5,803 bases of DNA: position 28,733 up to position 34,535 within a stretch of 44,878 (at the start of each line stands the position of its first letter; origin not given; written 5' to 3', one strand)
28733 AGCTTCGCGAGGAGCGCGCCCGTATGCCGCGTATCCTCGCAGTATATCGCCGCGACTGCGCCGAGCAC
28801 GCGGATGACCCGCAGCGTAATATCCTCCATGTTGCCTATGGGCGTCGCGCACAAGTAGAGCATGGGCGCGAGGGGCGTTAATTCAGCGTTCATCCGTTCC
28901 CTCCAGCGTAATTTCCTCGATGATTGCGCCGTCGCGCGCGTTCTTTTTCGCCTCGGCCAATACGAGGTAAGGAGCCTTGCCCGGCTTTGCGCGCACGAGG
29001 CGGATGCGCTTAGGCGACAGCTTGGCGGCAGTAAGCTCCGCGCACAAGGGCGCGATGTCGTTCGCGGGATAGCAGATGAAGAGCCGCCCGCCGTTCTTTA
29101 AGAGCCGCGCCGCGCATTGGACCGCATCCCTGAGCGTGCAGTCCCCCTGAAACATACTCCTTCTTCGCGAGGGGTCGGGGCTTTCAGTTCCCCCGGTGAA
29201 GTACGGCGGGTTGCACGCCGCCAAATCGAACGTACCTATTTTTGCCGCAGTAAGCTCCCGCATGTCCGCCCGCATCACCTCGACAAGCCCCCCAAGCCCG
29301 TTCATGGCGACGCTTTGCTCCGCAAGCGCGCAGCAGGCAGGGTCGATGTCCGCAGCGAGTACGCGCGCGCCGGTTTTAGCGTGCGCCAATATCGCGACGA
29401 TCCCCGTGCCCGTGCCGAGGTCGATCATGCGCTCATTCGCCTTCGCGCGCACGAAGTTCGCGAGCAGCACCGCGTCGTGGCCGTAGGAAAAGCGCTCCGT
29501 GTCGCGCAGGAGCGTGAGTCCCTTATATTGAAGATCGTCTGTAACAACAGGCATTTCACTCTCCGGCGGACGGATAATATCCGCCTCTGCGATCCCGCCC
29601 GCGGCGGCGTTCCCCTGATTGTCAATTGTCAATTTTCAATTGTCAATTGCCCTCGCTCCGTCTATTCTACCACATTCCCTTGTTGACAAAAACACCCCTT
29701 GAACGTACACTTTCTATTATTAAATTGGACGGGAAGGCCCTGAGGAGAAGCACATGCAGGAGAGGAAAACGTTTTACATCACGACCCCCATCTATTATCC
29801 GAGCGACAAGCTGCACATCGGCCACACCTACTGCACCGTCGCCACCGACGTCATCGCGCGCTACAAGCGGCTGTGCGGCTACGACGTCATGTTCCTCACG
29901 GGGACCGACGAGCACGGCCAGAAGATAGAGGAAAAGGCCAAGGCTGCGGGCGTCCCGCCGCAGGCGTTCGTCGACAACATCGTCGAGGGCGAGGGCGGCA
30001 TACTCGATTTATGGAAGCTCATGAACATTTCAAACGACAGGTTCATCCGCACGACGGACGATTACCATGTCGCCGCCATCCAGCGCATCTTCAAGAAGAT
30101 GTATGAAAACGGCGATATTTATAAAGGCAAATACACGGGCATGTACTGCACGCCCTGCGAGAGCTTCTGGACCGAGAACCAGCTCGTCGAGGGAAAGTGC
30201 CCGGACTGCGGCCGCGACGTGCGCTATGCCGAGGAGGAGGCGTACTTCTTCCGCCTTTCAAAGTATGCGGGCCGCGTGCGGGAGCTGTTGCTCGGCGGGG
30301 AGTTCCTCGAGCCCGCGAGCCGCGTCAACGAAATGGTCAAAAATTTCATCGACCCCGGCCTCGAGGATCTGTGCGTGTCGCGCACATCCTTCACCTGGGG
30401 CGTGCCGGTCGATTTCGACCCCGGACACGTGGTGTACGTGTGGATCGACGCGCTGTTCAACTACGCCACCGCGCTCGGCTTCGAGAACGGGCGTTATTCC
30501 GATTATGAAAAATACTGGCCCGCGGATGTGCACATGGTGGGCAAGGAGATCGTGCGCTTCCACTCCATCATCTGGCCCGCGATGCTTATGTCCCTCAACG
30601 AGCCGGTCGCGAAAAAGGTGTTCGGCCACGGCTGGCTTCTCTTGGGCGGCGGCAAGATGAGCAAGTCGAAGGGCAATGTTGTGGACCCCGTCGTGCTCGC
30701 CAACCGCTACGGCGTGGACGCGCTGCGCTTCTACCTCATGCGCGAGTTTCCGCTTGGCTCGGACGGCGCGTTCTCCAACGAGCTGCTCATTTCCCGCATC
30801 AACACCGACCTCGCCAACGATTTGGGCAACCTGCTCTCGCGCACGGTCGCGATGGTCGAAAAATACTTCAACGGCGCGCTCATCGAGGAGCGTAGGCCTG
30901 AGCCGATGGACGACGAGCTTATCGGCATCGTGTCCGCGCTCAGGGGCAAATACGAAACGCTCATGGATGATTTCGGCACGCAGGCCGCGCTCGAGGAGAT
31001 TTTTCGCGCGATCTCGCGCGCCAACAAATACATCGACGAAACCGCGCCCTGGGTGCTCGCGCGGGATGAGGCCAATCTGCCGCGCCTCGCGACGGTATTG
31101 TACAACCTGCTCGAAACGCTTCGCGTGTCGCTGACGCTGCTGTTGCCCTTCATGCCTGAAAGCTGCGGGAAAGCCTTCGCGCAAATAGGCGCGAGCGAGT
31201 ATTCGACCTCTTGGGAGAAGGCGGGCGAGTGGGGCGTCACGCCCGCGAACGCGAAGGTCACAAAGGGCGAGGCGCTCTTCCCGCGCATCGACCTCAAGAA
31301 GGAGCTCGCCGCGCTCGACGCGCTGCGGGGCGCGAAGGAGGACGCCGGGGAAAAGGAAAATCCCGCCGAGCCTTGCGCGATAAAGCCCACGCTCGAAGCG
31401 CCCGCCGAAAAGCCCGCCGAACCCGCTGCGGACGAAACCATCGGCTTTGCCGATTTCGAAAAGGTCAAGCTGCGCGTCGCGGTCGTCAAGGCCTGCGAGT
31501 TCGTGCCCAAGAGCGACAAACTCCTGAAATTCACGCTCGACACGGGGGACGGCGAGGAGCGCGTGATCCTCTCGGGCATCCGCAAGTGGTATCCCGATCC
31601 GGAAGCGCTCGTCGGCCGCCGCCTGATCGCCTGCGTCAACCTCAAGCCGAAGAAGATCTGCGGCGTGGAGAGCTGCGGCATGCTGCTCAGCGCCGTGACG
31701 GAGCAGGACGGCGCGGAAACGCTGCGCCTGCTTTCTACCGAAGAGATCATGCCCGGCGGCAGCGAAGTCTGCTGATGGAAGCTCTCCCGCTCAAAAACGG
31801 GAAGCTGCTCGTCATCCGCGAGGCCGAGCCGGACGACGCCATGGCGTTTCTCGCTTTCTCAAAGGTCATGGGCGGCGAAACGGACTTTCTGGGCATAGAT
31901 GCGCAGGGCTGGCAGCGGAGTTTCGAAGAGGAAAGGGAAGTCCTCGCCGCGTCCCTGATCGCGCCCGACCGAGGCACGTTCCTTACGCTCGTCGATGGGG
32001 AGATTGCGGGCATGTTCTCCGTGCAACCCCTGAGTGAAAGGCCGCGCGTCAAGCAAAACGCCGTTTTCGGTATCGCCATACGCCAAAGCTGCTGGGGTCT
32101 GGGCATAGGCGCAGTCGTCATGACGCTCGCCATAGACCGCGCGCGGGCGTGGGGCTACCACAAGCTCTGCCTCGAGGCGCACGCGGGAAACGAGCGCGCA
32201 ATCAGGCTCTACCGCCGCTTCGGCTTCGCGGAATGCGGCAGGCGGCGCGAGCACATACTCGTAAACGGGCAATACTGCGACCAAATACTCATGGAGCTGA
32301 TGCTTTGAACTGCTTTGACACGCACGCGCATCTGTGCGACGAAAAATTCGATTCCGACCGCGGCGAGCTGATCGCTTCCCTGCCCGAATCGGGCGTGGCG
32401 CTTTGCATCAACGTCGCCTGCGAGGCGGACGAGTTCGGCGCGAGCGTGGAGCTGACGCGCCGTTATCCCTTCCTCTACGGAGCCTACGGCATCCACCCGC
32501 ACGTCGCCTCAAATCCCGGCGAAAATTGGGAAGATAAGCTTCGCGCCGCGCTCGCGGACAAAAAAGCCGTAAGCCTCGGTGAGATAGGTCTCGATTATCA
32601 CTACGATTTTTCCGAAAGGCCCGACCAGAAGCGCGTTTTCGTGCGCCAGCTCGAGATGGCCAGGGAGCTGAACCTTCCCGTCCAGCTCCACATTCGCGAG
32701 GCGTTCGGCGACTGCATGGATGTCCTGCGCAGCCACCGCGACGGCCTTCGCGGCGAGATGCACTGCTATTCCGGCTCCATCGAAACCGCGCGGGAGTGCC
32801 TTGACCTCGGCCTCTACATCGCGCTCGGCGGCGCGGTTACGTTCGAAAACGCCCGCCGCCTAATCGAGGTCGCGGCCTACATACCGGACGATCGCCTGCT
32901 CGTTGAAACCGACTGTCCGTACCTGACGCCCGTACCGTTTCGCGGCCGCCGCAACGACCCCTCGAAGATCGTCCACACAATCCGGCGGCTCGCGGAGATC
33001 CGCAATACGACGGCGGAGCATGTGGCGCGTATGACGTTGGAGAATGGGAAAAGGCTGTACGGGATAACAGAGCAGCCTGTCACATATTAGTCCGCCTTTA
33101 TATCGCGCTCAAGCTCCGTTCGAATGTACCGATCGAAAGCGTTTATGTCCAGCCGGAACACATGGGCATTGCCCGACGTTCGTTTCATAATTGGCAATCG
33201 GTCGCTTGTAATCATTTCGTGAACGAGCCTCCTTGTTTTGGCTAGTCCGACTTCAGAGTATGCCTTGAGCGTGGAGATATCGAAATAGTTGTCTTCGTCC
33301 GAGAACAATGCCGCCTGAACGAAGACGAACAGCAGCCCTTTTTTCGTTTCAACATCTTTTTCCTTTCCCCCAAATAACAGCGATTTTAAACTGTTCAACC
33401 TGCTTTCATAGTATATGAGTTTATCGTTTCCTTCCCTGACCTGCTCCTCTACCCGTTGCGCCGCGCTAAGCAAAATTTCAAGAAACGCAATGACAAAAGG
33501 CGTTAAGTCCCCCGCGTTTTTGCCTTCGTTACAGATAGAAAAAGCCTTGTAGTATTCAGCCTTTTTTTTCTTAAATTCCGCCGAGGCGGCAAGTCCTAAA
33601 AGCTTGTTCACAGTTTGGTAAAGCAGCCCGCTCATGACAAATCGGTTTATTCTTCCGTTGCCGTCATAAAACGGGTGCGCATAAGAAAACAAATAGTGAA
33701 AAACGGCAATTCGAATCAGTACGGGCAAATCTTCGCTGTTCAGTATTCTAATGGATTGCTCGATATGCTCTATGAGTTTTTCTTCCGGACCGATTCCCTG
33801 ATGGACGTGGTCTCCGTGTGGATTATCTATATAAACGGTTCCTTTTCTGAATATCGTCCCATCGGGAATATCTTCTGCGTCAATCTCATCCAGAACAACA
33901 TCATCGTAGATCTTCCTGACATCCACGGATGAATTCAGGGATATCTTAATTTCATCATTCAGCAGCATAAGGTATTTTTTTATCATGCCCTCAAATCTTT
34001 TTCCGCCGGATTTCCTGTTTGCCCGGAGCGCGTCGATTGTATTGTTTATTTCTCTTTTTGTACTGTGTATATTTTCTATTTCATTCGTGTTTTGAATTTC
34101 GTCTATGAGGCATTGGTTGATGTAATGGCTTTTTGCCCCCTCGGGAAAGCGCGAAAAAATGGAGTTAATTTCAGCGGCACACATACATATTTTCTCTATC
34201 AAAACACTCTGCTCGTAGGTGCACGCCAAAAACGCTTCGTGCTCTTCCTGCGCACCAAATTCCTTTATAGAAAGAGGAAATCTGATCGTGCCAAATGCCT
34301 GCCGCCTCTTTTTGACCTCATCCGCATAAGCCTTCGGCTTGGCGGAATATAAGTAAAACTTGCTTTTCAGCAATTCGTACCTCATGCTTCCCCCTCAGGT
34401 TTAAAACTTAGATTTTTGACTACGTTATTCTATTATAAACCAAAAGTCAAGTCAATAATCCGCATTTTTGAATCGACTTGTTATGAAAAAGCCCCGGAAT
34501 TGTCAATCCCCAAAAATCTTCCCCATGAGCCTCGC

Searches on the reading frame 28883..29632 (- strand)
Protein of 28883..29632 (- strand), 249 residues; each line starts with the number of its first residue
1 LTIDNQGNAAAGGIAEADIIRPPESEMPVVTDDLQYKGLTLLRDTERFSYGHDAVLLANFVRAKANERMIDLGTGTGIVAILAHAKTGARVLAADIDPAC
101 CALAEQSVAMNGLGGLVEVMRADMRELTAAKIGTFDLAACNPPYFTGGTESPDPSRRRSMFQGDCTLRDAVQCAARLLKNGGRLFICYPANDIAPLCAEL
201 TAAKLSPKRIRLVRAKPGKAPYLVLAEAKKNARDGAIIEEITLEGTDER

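Call 65: search_protein_families(library=pfam, proteins=[window:28883-29632:-], max_evalue=0.00001)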
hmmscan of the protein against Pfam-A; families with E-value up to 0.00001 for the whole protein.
window:28883-29632:- (249 aa): 8 families
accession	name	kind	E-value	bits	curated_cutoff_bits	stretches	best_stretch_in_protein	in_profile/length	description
PF05175.20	MTS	-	2.1e-11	44.2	23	1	56-186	22-138/170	Methyltransferase small domain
PF05971.18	Methyltransf_10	-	1.3e-10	41.6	23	1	63-160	100-203/299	RNA methyltransferase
PF08241.18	Methyltransf_11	-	4.8e-10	40.4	21.2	1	71-141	2-67/95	Methyltransferase domain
PF13649.12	Methyltransf_25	-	8.2e-10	39.7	27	1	70-141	2-71/97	Methyltransferase domain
PF13847.12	Methyltransf_31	-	4.3e-08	33.4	27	1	64-198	2-124/145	Methyltransferase domain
PF06325.19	PrmA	-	1e-07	32.2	22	1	63-121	159-217/296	Ribosomal protein L11 methyltransferase (PrmA)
PF13489.12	Methyltransf_23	-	6.3e-07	29.7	27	1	59-193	16-123/164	Methyltransferase domain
PF02475.24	TRM5-TYW2_MTfase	-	2.5e-06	28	28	1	63-130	34-102/164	TRM5/TYW2 methyltransferase domain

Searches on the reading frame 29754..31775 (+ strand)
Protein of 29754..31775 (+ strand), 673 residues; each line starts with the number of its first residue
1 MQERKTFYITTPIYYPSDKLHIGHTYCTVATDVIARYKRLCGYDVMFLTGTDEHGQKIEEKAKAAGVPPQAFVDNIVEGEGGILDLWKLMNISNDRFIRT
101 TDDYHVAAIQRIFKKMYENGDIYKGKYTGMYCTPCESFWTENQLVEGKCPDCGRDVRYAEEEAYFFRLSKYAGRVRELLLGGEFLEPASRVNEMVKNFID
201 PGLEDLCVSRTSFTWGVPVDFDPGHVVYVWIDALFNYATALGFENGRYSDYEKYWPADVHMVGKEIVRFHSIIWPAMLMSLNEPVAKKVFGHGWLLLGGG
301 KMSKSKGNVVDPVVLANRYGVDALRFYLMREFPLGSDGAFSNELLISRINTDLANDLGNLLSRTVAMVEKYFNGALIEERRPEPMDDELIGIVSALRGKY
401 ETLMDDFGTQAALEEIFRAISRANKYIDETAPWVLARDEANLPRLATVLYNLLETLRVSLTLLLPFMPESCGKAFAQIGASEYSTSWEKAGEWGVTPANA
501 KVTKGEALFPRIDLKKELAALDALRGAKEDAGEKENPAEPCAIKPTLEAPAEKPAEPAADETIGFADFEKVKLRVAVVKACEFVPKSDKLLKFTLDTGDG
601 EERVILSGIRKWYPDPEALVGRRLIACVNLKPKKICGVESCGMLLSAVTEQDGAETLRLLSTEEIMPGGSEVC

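Call 65: search_protein_families(library=pfam, proteins=[window:29754-31775:+], max_evalue=0.00001)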
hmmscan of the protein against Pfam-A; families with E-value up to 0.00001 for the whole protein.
window:29754-31775:+ (673 aa): 5 families
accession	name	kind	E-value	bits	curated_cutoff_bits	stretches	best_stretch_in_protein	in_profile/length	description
PF09334.17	tRNA-synt_1g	-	1.8e-107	359.9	20.1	2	158-364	178-390/391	tRNA synthetases class I (M)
PF00133.28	tRNA-synt_1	-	3.7e-32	112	22.7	2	3-219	21-243/414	tRNA synthetases class I (I, L, M and V)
PF01588.26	tRNA_bind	-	8.6e-23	80.7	27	1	573-669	1-94/96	Putative tRNA binding domain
PF01406.26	tRNA-synt_1e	-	1.9e-12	47.6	27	1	6-126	11-125/301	tRNA synthetases class I (C) catalytic domain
PF19303.5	Anticodon_3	-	6.1e-06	26.6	23.5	0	385-513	10-136/152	Anticodon binding domain of methionyl tRNA ligase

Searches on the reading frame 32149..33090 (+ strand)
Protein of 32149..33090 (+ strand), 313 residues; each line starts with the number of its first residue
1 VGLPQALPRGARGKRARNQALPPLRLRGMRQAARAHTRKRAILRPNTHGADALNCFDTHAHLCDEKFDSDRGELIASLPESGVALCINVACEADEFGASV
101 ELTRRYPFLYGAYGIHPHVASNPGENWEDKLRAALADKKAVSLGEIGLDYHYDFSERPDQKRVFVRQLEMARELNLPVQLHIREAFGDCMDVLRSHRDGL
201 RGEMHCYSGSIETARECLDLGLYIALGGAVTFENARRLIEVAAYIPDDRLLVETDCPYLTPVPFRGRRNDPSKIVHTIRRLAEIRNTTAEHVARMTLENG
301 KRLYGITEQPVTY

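Call 65: search_protein_families(library=pfam, proteins=[window:32149-33090:+], max_evalue=0.00001)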
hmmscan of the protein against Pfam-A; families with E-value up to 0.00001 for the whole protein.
window:32149-33090:+ (313 aa): 1 family
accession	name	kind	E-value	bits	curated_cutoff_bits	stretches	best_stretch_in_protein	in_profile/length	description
PF01026.27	TatD_DNase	-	2e-79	267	27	1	56-305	1-253/253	TatD related DNase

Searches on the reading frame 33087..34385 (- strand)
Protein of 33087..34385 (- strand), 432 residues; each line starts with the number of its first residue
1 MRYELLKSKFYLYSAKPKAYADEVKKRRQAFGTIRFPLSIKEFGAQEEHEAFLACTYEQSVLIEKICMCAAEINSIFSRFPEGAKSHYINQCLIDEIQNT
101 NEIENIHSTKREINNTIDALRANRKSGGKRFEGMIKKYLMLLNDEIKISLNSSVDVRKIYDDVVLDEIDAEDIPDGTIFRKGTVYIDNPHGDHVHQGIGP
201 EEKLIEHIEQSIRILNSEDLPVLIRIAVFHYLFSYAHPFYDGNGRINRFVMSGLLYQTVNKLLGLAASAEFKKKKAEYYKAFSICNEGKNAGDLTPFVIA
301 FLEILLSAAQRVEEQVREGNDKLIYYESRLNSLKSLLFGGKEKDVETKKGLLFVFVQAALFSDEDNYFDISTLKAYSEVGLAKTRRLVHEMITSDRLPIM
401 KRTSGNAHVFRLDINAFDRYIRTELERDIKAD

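Call 65: search_protein_families(library=pfam, proteins=[window:33087-34385:-], max_evalue=0.00001)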
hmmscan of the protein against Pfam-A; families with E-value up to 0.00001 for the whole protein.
window:33087-34385:- (432 aa): 1 family
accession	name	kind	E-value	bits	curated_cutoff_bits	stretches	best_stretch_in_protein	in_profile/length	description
PF02661.23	Fic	-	5.4e-12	46.8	24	1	156-254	7-92/93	Fic/DOC family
